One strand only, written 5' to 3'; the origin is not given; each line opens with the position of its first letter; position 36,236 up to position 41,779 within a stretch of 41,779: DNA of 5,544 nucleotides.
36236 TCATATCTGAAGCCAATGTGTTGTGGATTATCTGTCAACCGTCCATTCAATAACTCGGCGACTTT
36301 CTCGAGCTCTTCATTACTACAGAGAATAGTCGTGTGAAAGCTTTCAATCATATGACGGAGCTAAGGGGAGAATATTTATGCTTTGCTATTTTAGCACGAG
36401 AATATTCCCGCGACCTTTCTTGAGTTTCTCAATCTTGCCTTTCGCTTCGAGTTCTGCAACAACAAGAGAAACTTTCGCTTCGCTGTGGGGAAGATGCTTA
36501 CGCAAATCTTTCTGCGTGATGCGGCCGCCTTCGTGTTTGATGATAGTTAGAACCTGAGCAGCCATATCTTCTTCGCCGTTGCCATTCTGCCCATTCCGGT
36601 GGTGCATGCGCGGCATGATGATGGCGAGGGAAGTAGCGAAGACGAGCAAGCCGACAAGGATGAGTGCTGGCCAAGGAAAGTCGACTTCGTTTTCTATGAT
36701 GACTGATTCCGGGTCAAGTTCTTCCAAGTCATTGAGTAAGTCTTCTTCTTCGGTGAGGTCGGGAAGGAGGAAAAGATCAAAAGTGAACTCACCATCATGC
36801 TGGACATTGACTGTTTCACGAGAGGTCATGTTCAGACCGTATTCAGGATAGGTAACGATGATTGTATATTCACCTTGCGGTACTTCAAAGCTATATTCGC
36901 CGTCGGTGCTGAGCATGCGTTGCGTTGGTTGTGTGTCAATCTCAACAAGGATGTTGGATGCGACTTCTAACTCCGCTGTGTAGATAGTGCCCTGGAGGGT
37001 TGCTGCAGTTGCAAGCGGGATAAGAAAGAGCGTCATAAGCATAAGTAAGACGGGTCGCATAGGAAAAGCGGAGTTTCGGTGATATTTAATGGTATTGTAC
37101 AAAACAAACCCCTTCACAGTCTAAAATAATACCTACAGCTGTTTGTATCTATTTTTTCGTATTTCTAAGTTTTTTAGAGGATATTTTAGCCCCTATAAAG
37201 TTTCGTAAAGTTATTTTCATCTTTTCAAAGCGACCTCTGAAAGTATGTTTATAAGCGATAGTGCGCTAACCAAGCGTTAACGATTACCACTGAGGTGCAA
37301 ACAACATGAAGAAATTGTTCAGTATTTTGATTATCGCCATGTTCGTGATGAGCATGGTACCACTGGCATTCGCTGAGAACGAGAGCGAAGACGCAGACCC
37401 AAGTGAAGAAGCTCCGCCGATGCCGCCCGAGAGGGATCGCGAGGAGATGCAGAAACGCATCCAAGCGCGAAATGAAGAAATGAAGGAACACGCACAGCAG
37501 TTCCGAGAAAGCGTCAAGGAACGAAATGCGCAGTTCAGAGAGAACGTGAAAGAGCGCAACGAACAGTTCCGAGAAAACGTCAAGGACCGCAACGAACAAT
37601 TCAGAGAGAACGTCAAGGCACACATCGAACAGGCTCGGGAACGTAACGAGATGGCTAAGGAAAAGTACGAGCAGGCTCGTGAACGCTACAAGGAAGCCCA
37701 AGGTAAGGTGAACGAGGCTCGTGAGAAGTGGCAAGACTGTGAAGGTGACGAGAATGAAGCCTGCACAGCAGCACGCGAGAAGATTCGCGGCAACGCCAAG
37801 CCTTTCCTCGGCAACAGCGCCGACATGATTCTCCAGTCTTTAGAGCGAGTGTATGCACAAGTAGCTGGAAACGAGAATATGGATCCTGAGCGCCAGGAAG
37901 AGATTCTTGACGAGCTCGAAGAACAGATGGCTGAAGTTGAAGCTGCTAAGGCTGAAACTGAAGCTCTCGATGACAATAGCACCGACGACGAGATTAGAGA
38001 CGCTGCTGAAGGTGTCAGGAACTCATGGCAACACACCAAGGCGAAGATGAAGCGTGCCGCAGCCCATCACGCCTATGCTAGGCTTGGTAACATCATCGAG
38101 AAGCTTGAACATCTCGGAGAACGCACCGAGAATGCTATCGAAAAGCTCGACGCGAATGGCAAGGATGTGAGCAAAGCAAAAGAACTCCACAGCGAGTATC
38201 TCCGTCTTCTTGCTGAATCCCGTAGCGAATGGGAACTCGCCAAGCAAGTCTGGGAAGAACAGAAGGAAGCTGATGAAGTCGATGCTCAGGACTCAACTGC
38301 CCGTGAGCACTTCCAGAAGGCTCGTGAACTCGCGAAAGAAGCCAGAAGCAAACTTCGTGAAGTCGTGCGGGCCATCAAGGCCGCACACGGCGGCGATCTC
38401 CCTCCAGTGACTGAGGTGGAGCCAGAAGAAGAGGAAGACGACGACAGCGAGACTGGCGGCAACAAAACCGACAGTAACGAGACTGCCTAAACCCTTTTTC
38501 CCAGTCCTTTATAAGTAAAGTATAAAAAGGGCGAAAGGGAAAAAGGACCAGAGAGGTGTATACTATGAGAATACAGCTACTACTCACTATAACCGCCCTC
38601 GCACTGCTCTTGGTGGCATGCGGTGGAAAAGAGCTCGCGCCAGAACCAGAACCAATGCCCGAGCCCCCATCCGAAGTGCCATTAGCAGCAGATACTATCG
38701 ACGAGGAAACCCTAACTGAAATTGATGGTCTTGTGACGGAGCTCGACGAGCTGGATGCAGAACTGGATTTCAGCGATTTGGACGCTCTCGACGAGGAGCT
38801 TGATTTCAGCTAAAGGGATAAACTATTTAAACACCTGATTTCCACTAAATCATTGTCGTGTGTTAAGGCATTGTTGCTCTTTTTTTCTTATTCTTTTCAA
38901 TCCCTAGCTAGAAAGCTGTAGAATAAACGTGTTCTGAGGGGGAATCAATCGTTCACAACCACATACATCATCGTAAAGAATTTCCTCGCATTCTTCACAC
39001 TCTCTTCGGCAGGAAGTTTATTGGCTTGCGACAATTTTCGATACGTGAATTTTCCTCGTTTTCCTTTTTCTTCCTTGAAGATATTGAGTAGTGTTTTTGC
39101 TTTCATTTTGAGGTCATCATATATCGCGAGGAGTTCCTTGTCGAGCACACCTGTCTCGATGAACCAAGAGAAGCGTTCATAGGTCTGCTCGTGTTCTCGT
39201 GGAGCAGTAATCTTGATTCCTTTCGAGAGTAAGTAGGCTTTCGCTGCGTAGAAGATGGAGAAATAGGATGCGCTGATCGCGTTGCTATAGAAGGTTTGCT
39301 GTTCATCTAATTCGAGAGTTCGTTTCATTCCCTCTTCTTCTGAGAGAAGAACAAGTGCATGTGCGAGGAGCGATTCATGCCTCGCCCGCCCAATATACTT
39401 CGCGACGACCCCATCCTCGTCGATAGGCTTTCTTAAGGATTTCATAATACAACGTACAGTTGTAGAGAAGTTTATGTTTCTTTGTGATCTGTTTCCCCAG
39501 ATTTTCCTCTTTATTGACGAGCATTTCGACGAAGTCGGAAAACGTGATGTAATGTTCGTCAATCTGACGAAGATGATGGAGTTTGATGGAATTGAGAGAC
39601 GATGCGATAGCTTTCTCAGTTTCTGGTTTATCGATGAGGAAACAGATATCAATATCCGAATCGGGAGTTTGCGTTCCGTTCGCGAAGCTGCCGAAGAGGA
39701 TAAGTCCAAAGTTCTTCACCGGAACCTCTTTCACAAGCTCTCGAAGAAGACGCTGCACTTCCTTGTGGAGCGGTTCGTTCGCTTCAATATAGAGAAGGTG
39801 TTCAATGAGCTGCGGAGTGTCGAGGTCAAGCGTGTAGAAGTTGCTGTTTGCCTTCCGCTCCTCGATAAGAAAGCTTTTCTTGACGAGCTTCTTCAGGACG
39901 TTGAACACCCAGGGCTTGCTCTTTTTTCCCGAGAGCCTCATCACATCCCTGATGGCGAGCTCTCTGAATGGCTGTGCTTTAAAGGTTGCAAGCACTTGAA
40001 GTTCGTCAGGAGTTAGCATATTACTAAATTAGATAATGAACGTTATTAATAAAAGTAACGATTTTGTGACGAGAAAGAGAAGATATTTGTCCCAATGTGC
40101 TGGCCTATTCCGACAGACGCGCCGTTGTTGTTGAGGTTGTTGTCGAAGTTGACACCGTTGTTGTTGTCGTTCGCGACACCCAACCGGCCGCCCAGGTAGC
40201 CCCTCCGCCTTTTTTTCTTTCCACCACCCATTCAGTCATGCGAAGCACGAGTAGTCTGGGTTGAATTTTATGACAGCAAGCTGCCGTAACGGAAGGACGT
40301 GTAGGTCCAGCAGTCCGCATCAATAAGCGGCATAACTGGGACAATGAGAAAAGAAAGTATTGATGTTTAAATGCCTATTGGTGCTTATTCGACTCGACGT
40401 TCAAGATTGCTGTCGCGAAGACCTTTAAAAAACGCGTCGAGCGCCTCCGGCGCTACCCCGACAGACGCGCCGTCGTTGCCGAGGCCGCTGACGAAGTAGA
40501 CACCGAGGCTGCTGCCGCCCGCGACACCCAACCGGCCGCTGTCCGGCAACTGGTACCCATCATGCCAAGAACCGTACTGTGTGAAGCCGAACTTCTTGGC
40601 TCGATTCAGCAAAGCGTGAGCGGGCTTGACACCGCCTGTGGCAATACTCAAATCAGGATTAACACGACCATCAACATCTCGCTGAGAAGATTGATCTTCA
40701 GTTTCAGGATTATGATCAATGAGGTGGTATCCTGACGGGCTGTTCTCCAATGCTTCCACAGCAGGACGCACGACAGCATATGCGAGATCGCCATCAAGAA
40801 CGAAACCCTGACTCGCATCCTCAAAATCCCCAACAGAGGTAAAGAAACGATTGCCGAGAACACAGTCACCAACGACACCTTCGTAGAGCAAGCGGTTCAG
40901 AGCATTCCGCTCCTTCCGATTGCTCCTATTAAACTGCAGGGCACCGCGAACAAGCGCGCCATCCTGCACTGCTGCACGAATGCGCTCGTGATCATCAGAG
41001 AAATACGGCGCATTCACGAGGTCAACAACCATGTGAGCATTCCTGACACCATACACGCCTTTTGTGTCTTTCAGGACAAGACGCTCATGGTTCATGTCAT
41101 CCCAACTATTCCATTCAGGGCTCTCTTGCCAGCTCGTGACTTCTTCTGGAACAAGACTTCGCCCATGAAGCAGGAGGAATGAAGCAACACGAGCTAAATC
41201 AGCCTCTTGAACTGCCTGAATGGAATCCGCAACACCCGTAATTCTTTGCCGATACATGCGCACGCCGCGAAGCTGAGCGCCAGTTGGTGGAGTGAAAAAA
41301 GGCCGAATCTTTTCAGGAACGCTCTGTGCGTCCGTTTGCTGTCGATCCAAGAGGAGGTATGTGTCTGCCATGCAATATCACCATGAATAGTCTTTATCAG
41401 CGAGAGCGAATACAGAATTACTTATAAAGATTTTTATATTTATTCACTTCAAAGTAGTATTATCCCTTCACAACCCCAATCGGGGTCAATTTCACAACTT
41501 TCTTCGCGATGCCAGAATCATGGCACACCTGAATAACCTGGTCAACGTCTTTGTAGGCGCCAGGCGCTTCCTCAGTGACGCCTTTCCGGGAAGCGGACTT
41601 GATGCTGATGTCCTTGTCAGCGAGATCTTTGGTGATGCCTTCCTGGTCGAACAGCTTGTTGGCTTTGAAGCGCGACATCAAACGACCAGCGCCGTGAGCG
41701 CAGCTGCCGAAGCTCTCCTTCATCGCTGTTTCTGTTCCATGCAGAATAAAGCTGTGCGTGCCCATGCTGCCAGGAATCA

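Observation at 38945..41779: TR/VR pair with no reverse transcriptase or Avd gene in cis; an MNT/HEPN pair sits in the RT position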

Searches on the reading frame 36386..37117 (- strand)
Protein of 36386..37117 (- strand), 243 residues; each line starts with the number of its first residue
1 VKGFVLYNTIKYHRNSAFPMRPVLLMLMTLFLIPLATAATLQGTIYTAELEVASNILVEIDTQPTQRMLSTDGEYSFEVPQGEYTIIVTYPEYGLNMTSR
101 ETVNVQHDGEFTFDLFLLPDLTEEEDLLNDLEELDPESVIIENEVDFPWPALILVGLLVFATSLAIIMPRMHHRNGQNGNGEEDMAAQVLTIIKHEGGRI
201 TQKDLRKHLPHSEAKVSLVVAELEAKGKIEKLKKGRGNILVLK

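Call 10: search_protein_families(library=pfam, proteins=[window:36386-37117:-], max_evalue=0.01)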
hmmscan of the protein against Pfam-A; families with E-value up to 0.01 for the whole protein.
window:36386-37117:- (243 aa): 5 families
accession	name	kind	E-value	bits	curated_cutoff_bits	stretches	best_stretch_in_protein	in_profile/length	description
PF24034.1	DUF7343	-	1e-16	61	27.6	1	187-242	6-61/62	Domain of unknown function (DUF7343)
PF13620.12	CarboxypepD_reg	-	2.2e-06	28.3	32.3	1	40-114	1-80/82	Carboxypeptidase regulatory-like domain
PF12802.13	MarR_2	-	1.4e-05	25.6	27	1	185-231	6-52/61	MarR family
PF01047.28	MarR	-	0.00087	19.6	24.6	1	189-233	8-51/59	MarR family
PF13715.12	CarbopepD_reg_2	-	0.0062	17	32.2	0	42-108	2-67/88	CarboxypepD_reg-like domain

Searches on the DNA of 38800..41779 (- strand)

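Call 43: search_rna_families(source=window, start=38800, end=41779, threshold=evalue, max_evalue=1)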
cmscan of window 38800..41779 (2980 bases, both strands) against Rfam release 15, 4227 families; matches with E-value up to 1: 1.
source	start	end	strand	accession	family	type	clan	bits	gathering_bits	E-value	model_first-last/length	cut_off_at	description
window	40191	40339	-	RF03019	RT-16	Gene; sRNA;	-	56.9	50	2.1e-07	1-158/158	no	RT-16 RNA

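Call 46: search_rna_families(sources=[L004, L016, L019, L021, L022, L001, L012, L014, L017, L024, L020, L008, L007], threshold=gathering)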
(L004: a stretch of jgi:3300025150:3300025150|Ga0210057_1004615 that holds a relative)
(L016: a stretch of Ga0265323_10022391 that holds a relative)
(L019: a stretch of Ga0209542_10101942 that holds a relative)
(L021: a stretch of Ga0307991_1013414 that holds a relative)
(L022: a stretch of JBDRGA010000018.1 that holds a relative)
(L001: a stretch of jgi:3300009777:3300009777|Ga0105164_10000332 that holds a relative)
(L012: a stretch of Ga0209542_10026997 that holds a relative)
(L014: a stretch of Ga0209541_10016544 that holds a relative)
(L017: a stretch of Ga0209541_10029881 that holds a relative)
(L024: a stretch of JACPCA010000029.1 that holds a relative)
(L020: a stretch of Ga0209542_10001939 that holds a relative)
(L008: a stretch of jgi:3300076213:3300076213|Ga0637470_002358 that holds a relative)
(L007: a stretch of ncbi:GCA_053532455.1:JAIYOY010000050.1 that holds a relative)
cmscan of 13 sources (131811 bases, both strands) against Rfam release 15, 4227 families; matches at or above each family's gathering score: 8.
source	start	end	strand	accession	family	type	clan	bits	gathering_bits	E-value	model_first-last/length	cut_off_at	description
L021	2150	2333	+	RF03019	RT-16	Gene; sRNA;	-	79.3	50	2.1e-10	1-158/158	no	RT-16 RNA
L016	626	767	+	RF03019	RT-16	Gene; sRNA;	-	72.7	50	4.9e-09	1-158/158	no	RT-16 RNA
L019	545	710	+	RF03019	RT-16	Gene; sRNA;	-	69.4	50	2.4e-08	1-158/158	no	RT-16 RNA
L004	14716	14789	-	RF00005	tRNA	Gene; tRNA;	CL00001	68.9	29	1.3e-12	1-71/71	no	tRNA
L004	5842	6009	+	RF03019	RT-16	Gene; sRNA;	-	63.5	50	3.9e-07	1-158/158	no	RT-16 RNA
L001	5283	5366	-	RF00005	tRNA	Gene; tRNA;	CL00001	62.1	29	9.4e-11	1-71/71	no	tRNA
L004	8064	8135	-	RF00005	tRNA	Gene; tRNA;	CL00001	56.6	29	3.2e-09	1-71/71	no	tRNA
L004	14795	14898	-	RF00005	tRNA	Gene; tRNA;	CL00001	47.8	29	8.2e-07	1-71/71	no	tRNA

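Call 49: search_rna_families(source=window, start=40000, end=40420, threshold=evalue, max_evalue=0.01, show_alignments=1)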
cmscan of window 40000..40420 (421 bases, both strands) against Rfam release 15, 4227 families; matches with E-value up to 0.01: 1.
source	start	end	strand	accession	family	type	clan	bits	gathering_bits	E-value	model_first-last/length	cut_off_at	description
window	40191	40339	-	RF03019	RT-16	Gene; sRNA;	-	56.9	50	2.9e-08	1-158/158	no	RT-16 RNA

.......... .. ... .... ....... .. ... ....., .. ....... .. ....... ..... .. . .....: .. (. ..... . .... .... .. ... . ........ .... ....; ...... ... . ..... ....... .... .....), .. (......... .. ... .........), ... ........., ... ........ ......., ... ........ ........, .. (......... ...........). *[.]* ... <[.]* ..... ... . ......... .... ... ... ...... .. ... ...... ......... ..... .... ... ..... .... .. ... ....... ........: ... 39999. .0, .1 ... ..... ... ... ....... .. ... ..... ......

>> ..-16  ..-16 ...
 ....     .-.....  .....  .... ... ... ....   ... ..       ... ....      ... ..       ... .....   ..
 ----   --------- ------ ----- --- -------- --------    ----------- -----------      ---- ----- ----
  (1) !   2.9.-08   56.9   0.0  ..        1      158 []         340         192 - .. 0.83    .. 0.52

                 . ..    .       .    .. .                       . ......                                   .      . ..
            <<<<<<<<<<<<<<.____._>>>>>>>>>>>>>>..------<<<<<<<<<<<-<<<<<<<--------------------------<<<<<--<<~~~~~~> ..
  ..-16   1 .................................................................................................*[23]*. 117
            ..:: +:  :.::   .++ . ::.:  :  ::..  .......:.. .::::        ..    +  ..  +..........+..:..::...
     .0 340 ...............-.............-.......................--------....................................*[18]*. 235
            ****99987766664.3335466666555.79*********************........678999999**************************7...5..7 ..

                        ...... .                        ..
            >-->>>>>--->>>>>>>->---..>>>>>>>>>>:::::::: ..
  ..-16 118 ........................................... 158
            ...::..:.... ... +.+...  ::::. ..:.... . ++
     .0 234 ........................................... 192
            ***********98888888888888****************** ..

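Call 50: search_rna_families(source=L022, start=1000, end=1700, threshold=evalue, max_evalue=1, show_alignments=1)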
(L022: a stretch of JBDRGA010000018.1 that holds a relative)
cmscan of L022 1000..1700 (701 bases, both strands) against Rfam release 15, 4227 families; matches with E-value up to 1: 3.
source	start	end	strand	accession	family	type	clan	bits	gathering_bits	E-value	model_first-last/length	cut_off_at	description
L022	1226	1366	+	RF03019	RT-16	Gene; sRNA;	-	46.8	50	5.8e-06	1-158/158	no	RT-16 RNA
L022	1244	1337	+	RF03106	RT-11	Gene; sRNA;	-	18.6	143.5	0.16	1-147/147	no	RT-11 RNA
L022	1426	1460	+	RF03050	RAGATH-25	Gene; sRNA;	-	15.7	49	0.45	1-50/50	no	RAGATH-25 RNA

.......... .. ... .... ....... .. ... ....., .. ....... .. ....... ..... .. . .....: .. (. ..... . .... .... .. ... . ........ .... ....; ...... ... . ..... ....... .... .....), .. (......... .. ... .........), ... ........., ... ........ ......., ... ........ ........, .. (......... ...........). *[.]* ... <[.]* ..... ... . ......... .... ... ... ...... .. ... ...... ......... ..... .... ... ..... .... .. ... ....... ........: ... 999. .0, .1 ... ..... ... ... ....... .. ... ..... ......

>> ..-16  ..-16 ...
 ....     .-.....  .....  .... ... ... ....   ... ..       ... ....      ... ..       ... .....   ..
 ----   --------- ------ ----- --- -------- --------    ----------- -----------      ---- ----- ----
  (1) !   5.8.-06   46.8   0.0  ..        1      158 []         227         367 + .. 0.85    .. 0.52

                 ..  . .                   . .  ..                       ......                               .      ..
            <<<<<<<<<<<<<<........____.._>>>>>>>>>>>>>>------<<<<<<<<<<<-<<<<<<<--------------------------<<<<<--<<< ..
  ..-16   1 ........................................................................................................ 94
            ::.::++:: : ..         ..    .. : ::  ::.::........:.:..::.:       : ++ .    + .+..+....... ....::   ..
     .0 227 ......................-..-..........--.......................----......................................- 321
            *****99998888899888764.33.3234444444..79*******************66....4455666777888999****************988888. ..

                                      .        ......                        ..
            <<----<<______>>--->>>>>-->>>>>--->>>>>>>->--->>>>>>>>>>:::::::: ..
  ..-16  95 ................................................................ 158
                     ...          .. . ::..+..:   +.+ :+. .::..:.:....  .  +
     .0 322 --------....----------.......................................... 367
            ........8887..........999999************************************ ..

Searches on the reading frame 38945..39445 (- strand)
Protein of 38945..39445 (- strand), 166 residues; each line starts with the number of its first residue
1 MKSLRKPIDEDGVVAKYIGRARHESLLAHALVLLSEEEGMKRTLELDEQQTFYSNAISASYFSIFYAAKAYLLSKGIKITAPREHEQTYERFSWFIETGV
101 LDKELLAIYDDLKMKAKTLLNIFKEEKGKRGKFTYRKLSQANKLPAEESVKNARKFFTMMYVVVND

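Call 52: search_protein_families(library=ncbifam, proteins=[window:38945-39445:-], max_evalue=0.01)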
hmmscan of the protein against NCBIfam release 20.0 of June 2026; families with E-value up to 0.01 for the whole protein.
window:38945-39445:- (166 aa): 0 families

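Call 85: search_protein_families(library=pfam, proteins=[window:38945-39445:-], max_evalue=0.01)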
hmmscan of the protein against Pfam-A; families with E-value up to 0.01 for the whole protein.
window:38945-39445:- (166 aa): 1 family
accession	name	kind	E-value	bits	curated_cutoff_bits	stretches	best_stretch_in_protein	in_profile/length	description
PF05168.19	HEPN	-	3.6e-05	24.3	22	1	45-159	16-113/117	HEPN domain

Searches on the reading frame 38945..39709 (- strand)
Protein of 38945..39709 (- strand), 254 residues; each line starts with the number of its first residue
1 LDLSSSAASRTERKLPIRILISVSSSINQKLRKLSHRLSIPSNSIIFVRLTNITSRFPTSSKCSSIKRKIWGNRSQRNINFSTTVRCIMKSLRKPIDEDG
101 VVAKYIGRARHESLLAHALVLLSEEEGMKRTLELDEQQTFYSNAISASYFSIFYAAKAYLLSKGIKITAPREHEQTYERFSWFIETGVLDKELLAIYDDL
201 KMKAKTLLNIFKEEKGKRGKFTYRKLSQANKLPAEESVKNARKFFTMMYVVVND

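Call 10: search_protein_families(library=pfam, proteins=[window:38945-39709:-], max_evalue=0.01)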
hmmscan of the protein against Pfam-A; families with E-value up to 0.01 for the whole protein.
window:38945-39709:- (254 aa): 1 family
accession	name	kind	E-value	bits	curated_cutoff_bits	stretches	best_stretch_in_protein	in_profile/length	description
PF05168.19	HEPN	-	9.5e-05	23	22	1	134-247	17-113/117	HEPN domain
